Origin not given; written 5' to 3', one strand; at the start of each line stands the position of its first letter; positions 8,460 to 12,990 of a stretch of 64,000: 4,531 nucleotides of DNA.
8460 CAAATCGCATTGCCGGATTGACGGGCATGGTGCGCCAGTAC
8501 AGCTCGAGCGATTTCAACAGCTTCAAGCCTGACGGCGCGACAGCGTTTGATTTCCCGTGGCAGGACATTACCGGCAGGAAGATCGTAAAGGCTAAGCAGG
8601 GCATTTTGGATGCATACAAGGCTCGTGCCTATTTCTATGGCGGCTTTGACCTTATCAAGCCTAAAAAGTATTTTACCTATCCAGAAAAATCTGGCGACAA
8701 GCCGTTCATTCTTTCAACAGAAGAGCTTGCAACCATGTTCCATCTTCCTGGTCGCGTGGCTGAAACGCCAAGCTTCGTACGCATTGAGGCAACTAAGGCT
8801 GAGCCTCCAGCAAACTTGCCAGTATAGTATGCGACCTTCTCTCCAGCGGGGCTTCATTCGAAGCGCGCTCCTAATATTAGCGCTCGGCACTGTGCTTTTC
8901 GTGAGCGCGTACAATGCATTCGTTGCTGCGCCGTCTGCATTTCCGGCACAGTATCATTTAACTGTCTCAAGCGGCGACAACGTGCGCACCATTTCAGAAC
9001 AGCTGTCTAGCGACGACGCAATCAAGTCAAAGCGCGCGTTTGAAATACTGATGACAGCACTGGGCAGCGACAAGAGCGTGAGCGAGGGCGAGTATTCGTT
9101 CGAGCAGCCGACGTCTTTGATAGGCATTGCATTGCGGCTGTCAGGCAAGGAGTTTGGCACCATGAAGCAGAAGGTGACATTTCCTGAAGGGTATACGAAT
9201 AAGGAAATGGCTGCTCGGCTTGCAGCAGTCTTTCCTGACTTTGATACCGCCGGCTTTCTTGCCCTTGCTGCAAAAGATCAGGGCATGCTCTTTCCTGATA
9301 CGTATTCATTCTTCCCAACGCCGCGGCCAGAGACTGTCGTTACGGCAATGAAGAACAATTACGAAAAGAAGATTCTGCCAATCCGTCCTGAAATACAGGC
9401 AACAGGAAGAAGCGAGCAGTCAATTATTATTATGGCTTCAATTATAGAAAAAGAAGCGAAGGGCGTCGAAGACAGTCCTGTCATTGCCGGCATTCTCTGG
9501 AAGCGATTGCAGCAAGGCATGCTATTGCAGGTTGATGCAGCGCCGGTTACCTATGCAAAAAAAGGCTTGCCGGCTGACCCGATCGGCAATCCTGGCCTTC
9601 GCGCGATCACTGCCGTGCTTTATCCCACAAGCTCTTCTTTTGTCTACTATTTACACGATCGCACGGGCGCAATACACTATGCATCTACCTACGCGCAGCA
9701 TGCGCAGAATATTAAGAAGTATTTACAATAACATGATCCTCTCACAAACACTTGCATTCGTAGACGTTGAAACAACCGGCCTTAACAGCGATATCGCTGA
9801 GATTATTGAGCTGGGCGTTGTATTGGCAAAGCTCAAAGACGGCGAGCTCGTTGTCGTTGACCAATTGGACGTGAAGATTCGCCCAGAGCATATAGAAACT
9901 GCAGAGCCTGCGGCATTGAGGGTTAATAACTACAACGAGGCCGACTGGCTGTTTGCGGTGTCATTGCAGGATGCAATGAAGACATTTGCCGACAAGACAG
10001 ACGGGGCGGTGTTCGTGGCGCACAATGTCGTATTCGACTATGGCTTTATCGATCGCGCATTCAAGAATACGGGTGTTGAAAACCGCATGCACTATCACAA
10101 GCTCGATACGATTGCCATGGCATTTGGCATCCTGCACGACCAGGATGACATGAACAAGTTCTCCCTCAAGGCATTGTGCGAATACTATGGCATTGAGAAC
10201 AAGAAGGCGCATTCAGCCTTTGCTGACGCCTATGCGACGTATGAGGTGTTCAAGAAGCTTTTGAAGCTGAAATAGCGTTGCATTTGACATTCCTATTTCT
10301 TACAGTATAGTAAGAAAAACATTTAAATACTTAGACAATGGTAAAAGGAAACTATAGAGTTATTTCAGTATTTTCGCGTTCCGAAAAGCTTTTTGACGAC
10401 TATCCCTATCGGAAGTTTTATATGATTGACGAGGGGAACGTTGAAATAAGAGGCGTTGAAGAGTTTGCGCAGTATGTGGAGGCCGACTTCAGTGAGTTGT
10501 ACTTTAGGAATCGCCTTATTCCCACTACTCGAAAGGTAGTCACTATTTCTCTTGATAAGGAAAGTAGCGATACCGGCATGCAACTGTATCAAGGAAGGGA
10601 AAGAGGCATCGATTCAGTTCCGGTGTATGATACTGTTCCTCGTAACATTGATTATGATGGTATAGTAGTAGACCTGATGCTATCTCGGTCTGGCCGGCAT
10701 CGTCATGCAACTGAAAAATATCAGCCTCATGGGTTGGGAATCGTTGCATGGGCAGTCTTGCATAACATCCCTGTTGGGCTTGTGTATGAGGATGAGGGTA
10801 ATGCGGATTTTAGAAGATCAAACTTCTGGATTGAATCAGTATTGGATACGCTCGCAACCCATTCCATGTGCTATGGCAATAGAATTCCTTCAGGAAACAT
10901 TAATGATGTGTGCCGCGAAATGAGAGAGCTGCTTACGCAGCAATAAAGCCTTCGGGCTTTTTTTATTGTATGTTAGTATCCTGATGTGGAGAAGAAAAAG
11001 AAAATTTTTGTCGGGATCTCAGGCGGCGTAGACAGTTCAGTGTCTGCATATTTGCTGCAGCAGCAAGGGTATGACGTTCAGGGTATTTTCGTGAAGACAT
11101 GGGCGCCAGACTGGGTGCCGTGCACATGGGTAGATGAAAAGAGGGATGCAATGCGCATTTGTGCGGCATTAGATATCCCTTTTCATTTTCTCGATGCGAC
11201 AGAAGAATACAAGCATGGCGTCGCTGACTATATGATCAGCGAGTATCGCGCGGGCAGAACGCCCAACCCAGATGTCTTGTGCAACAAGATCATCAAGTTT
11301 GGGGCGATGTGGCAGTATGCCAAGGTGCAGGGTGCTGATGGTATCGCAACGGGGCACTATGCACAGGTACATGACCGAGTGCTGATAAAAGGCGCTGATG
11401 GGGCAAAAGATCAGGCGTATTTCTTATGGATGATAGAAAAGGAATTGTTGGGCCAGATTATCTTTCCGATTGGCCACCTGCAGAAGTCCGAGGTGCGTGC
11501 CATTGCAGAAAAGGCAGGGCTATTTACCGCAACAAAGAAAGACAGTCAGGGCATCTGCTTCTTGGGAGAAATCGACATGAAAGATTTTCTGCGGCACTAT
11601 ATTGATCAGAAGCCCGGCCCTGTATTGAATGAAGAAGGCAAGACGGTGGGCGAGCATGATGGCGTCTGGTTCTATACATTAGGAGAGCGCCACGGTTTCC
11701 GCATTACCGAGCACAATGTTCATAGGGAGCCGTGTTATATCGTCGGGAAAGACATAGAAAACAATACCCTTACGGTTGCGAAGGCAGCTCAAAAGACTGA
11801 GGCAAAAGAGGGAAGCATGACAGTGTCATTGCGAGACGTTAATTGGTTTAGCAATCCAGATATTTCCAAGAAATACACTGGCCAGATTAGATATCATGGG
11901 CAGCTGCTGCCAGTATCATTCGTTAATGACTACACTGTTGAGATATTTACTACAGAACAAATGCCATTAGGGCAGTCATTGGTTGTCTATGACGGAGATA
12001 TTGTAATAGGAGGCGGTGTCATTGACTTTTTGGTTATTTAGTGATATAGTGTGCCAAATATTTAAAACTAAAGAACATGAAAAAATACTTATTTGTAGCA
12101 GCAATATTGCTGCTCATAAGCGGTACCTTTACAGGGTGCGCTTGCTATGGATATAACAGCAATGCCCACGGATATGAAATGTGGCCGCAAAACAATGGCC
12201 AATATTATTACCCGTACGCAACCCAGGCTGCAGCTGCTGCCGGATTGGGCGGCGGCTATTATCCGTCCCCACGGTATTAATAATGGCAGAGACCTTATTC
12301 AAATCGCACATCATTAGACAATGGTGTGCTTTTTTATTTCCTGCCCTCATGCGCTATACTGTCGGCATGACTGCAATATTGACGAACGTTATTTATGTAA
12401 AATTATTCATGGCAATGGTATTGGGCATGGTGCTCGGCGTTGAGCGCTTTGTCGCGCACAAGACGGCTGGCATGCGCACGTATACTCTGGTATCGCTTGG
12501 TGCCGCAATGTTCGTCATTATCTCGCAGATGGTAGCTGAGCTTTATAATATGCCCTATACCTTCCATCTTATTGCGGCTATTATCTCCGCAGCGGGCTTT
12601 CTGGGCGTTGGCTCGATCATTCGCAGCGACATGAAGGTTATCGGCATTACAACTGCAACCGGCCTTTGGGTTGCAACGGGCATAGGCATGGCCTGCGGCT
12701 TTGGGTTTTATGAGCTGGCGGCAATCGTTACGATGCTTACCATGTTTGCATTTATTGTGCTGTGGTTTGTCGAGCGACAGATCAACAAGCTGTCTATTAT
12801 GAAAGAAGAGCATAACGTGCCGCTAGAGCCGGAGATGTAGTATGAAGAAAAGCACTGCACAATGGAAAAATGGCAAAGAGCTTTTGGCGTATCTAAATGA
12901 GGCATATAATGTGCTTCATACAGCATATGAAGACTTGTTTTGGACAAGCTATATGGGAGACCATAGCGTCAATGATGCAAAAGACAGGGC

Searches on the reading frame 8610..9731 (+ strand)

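Call 86: search_protein_families(library=pfam, proteins=[window:8610-9731:+], max_evalue=0.00001)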
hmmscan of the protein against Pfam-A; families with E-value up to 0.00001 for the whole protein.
window:8610-9731:+ (373 aa): 1 family
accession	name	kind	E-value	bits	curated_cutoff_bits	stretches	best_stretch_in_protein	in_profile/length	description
PF02618.21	YceG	-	5.3e-56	190.5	32.4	2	118-310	2-193/275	YceG-like family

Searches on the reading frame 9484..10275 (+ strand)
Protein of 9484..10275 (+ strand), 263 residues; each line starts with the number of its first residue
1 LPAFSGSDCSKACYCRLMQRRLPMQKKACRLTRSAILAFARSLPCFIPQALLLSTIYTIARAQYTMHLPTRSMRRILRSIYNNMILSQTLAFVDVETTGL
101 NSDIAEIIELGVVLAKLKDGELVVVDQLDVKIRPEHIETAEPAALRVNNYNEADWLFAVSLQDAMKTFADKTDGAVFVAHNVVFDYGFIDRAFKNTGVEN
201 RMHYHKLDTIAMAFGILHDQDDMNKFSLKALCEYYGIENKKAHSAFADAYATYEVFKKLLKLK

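Call 86: search_protein_families(library=pfam, proteins=[window:9484-10275:+], max_evalue=0.00001)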
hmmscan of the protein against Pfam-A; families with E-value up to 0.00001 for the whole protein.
window:9484-10275:+ (263 aa): 1 family
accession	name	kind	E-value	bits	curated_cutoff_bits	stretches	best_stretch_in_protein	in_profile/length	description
PF00929.31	RNase_T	-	8.9e-21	75.6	24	1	92-256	2-164/164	Exonuclease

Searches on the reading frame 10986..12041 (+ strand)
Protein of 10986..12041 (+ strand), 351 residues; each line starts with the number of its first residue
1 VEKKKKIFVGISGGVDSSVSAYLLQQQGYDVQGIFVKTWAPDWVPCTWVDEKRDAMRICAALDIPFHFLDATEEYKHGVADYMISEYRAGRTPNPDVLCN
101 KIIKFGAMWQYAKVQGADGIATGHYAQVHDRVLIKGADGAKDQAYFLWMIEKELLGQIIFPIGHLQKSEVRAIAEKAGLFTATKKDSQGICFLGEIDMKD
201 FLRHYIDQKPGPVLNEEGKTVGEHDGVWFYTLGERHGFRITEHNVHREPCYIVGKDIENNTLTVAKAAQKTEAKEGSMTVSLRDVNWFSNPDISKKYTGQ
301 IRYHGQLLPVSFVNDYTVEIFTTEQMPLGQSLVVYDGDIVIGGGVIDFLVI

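Call 87: search_protein_families(library=pfam, proteins=[window:10986-12041:+], max_evalue=0.00001)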
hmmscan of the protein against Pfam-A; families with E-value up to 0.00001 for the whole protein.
window:10986-12041:+ (351 aa): 3 families
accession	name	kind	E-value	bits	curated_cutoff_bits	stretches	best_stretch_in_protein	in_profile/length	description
PF03054.22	tRNA_Me_trans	-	3.1e-70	236.4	20.6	1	5-194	1-201/202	tRNA methyl transferase HUP domain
PF20259.3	tRNA_Me_trans_M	-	1.1e-21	76.6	27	1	199-266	1-66/66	tRNA methyl transferase PRC-barrel domain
PF20258.4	tRNA_Me_trans_C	-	9.6e-07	29.5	20.6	1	280-346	4-77/77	Aminomethyltransferase beta-barrel domain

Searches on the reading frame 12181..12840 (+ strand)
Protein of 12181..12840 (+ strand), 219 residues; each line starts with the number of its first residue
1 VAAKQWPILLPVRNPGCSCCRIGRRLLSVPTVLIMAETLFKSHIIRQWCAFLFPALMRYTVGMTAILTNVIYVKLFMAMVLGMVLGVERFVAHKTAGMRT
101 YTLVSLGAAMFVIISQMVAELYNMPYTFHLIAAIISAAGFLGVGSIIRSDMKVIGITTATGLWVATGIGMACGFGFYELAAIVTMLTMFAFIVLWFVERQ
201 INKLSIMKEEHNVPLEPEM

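Call 87: search_protein_families(library=pfam, proteins=[window:12181-12840:+], max_evalue=0.00001)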
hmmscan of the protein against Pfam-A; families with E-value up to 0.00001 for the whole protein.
window:12181-12840:+ (219 aa): 1 family
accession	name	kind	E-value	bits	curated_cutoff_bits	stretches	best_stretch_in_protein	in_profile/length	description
PF02308.21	MgtC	-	2.9e-30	105.5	31.4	1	75-199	1-120/121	MgtC family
